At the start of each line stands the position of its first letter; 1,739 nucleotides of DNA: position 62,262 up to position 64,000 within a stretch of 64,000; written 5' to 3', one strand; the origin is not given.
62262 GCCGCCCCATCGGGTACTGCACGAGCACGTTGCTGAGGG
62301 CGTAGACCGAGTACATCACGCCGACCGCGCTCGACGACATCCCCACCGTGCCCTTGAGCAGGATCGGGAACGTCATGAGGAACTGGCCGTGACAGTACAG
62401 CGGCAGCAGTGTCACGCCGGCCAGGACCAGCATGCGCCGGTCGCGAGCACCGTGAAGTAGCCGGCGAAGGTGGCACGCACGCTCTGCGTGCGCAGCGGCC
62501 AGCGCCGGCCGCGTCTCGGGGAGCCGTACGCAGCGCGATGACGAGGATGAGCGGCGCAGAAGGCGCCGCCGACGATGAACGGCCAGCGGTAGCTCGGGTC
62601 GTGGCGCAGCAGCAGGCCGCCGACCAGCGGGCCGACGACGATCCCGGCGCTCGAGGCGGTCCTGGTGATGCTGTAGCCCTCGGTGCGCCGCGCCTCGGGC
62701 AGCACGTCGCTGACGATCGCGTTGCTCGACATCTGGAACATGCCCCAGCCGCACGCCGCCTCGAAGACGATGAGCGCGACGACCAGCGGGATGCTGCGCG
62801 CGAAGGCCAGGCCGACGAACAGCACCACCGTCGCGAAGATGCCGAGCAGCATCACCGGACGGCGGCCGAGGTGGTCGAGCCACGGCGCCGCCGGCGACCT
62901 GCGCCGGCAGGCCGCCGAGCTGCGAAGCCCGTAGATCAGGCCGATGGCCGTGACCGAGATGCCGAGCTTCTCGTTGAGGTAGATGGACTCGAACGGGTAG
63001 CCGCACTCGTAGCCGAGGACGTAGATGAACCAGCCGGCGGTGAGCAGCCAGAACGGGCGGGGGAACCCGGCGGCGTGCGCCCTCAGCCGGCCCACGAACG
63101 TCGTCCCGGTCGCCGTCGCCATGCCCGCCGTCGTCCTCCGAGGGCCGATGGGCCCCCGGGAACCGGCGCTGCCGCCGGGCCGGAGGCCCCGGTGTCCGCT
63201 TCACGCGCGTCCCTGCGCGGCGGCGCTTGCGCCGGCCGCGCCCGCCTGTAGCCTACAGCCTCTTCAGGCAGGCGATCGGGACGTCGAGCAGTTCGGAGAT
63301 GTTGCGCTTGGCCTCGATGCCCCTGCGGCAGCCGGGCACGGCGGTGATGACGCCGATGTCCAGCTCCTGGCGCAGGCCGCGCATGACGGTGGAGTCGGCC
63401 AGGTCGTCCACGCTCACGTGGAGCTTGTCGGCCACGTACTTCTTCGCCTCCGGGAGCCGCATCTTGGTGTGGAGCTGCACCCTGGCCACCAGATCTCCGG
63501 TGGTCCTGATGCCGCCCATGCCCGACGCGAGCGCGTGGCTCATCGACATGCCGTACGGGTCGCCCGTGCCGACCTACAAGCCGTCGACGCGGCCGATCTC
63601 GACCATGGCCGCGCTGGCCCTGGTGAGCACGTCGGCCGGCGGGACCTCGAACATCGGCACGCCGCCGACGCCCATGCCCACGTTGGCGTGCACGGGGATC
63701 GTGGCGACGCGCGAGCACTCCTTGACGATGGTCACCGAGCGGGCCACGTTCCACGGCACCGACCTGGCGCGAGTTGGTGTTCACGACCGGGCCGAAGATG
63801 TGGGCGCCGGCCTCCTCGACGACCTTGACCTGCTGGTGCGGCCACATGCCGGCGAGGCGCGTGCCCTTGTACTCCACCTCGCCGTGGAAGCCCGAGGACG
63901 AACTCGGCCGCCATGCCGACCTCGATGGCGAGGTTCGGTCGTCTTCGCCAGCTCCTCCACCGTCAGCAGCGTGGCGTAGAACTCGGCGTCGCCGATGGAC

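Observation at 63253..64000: In-frame amber codon at the pyrrolysine position of an MtbB-like dimethylamine methyltransferase in a high-GC, bacterial-looking genome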

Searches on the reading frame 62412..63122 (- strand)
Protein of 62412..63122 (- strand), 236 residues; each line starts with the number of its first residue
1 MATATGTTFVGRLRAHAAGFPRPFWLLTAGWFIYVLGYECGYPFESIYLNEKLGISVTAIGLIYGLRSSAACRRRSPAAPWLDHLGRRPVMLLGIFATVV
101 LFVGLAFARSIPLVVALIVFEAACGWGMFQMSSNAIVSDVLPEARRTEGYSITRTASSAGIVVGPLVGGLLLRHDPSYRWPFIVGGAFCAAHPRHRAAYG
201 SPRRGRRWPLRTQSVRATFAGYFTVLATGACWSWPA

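Call 59: find_encoding_contigs(protein=window:62412-63122:-, flank=10000, max_places=3)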
Protein window:62412-63122:- (236 aa): no gene with exactly this product is on record in the collection.

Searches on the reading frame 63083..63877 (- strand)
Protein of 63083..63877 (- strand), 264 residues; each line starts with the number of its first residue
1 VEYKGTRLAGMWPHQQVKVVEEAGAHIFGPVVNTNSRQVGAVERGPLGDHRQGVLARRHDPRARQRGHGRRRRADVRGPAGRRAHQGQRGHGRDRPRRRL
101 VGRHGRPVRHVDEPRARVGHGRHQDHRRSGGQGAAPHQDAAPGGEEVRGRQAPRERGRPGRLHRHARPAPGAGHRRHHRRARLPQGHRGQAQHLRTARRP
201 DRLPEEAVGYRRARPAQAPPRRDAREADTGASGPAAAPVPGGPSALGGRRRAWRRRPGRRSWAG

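Call 60: find_encoding_contigs(protein=window:63083-63877:-, flank=10000, max_places=3)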
Protein window:63083-63877:- (264 aa): no gene with exactly this product is on record in the collection.

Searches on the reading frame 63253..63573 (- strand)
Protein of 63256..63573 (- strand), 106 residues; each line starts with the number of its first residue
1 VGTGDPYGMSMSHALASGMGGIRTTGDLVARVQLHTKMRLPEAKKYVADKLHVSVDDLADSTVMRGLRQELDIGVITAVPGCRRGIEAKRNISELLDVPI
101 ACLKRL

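Call 6: search_protein_families(library=pfam, proteins=[window:63256-63573:-], max_evalue=0.01)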
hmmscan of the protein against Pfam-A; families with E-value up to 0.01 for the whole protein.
seq(106 aa): 1 family
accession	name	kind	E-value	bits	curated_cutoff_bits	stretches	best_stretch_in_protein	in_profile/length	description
PF09505.15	Dimeth_Pyl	-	2.6e-43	148.7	25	1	1-104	355-458/463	Dimethylamine methyltransferase (Dimeth_PyL)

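Call 9: find_encoding_contigs(protein=window:63253-63549:-, flank=10000, max_places=6)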
Protein window:63253-63549:- (98 aa): no gene with exactly this product is on record in the collection.

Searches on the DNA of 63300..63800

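Call 66: search_rna_families(source=window, start=63300, end=63800, threshold=gathering, show_alignments=1)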
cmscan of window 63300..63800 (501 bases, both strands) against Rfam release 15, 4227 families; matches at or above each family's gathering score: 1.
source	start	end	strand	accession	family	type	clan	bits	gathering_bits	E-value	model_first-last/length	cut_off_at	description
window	63477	63576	-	RF02509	PYLIS_2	Cis-reg;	-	64.8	36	1.9e-15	1-100/100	no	Pyrrolysine insertion sequence mtbB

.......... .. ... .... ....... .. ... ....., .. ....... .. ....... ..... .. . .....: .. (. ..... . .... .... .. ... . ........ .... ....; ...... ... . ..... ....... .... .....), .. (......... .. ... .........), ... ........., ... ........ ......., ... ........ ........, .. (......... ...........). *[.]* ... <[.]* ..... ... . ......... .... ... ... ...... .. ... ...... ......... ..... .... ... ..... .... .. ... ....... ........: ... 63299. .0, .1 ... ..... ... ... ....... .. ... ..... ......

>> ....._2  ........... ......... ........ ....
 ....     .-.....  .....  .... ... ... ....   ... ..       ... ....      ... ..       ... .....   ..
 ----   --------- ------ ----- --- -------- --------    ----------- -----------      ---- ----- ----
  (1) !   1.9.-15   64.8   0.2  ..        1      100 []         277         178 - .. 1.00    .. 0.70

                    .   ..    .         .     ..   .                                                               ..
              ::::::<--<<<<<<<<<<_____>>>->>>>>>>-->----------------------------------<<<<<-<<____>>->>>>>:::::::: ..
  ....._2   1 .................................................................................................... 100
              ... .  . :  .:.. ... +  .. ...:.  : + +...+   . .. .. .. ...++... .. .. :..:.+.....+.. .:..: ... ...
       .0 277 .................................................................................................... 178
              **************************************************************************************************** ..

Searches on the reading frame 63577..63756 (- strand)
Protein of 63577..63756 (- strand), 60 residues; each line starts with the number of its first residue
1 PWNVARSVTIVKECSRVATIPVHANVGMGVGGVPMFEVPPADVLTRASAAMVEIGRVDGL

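Call 6: search_protein_families(library=pfam, proteins=[window:63577-63756:-], max_evalue=0.01)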
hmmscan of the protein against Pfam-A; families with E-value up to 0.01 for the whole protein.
seq(60 aa): 1 family
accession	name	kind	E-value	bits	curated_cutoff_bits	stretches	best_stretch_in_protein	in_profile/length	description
PF09505.15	Dimeth_Pyl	-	3.9e-27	95.4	25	1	1-60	294-353/463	Dimethylamine methyltransferase (Dimeth_PyL)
